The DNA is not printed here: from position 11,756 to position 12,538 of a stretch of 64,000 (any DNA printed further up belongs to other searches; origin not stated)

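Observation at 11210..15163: P1B-4 ATPase translationally coupled to a 9 x 14-aa acidic tandem-repeat protein, bracketed by two MerR regulators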

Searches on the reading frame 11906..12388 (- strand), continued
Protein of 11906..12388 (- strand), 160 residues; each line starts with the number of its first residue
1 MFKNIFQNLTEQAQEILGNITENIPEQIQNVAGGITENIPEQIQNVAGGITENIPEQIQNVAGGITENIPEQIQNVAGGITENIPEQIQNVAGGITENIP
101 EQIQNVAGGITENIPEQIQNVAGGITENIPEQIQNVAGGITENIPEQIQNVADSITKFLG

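Call 61: predict_structure(protein=window:11909-12388:-)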
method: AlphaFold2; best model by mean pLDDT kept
length: 160 residues; sequences in the alignment: 1
mean_pLDDT: 63.6   pTM: 0.29
mean pLDDT of the five models: 63.6, 57.0, 55.1, 30.1, 29.3
residues with pLDDT >= 90: 0; 70-90: 19; 50-70: 135; < 50: 6
segments of 3 or more residues with pLDDT < 50: 1-3
pLDDT, mean of each block of 10 residues (from residue 1): 54 65 67 66 67 68 67 62 54 60 65 66 67 65 65 60
secondary structure, 60 per line:
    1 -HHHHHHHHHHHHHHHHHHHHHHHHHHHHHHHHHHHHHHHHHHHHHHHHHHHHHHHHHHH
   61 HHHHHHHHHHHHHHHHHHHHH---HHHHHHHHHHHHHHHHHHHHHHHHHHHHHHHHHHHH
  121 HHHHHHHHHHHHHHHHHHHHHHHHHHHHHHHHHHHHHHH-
elements in order: H2-81 H85-159
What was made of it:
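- AlphaFold2 gives an all-helix model at low confidence (call 61). A Pro and a Gly-Gly in every unit argue against one continuous helix, and the AlphaFold2 model is unreliable (pLDDT 63.6, call 61).
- Tried and rejected: No fold search was run on it (call 61).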

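Call 74: search_protein_families(library=pfam, proteins=[P0133, P0151], max_evalue=10)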
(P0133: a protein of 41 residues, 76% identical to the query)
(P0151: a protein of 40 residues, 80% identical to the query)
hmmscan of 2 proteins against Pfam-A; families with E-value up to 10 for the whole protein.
P0133 (41 aa): 1 family
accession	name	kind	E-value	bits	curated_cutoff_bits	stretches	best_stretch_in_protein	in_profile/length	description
PF20155.4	TMP_3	-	0.064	13.4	41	1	1-40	149-188/192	Tape measure protein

P0151 (40 aa): 2 families
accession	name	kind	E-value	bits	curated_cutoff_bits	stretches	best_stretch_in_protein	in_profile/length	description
PF08946.15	Osmo_CC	-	0.049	14.4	24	1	13-37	6-30/46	Osmosensory transporter coiled coil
PF05532.17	CsbD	-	0.16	12.3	40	1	3-23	4-24/53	CsbD-like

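Call 75: search_solved_structures(query=P0133, max_evalue=10)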
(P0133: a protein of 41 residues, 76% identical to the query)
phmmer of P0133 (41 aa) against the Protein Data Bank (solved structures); distinct sequences matched with E-value up to 10: 9.
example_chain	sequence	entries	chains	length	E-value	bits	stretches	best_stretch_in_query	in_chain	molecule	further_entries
4hnm_A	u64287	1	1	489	0.94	13.5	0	4-40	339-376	Beta-catenin-like protein 1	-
4mfu_A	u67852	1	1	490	0.94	13.5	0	4-40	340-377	Beta-catenin-like protein 1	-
4cb8_A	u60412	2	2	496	0.99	13.4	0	4-40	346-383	BETA-CATENIN-LIKE PROTEIN 1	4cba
4mfv_A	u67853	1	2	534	1.2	13.2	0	4-40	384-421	Beta-catenin-like protein 1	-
5nqd_B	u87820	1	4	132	1.3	13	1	13-35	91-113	Arsenite oxidase small subunit AioB Rieske [2Fe-2S] cluster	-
7abi_S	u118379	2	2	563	1.4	13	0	4-40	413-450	Beta-catenin-like protein 1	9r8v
4hm9_A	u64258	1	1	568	1.4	12.9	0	4-40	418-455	Beta-catenin-like protein 1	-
4cb9_A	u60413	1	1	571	1.5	12.9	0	4-40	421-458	BETA-CATENIN-LIKE PROTEIN 1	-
7wxz_A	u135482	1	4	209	6.6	10.9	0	9-35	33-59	Spike protein S2'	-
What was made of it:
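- Tried and rejected: The single-unit forms match nothing in Pfam or the PDB (calls 74, 75).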
